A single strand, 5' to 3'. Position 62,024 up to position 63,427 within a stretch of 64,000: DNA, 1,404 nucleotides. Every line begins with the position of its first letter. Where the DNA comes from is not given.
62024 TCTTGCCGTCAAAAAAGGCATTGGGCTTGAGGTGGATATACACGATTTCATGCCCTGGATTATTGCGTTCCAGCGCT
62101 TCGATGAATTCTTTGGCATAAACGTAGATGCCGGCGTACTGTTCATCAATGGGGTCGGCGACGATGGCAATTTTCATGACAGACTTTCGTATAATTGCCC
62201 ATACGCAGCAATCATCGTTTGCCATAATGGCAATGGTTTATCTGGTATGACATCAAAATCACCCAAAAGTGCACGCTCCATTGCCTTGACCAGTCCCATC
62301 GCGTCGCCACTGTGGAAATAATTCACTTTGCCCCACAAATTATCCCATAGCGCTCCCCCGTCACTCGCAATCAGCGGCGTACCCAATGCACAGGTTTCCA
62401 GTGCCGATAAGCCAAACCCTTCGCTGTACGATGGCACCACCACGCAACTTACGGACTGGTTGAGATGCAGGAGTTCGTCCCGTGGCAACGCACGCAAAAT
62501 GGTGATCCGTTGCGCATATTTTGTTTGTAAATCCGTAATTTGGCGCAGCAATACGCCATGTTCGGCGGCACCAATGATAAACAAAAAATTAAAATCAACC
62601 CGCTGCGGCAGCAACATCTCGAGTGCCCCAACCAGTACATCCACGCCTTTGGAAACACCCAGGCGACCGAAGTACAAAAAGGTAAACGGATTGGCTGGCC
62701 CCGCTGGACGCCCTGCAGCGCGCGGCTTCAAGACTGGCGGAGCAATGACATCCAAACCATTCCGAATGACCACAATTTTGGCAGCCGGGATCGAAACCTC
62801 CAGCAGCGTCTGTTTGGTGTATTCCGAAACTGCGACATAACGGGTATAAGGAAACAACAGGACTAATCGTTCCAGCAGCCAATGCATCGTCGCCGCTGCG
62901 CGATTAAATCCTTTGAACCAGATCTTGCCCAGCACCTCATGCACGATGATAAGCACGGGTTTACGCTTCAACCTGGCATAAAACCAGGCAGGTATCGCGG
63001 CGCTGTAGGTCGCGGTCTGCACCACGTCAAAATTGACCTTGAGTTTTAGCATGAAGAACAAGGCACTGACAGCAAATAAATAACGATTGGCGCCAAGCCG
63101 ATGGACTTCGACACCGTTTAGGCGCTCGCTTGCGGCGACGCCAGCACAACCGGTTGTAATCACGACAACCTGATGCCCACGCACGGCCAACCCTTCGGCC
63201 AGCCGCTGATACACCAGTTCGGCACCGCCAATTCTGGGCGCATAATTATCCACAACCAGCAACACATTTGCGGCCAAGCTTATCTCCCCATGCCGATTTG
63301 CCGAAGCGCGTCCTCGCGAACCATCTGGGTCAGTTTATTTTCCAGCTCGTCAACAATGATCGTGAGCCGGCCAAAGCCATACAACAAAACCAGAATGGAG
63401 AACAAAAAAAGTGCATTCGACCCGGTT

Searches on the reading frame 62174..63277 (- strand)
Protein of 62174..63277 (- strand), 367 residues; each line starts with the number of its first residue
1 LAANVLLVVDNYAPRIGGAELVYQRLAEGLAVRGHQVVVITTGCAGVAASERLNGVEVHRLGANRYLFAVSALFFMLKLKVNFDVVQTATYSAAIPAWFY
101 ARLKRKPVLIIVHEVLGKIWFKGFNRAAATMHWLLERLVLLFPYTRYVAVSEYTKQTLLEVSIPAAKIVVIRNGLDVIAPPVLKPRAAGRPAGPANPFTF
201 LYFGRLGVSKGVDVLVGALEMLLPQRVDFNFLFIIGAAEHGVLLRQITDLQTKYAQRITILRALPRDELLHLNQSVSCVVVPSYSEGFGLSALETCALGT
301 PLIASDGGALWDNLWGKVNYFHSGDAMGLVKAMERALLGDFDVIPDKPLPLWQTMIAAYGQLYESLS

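Call 15: search_protein_families(library=pfam, proteins=[window:62174-63277:-])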
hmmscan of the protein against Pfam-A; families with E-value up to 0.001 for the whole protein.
window:62174-63277:- (367 aa): 5 families
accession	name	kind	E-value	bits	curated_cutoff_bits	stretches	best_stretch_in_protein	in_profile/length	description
PF13439.12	Glyco_transf_4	-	8.8e-25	88.1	28.5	1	16-177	1-168/170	Glycosyltransferase Family 4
PF13579.12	Glyco_trans_4_4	-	4.7e-19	69.7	29.7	1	17-174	1-158/158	Glycosyl transferase 4-like domain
PF00534.26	Glycos_transf_1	-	2.9e-17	63.2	26.4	1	195-310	13-127/172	Glycosyl transferases group 1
PF20706.3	GT4-conflict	-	1.4e-16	60.9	26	1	167-307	173-313/385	Family 4 Glycosyltransferase in conflict systems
PF13692.12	Glyco_trans_1_4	-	2.4e-15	57.5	27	1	199-337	3-140/142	Glycosyl transferases group 1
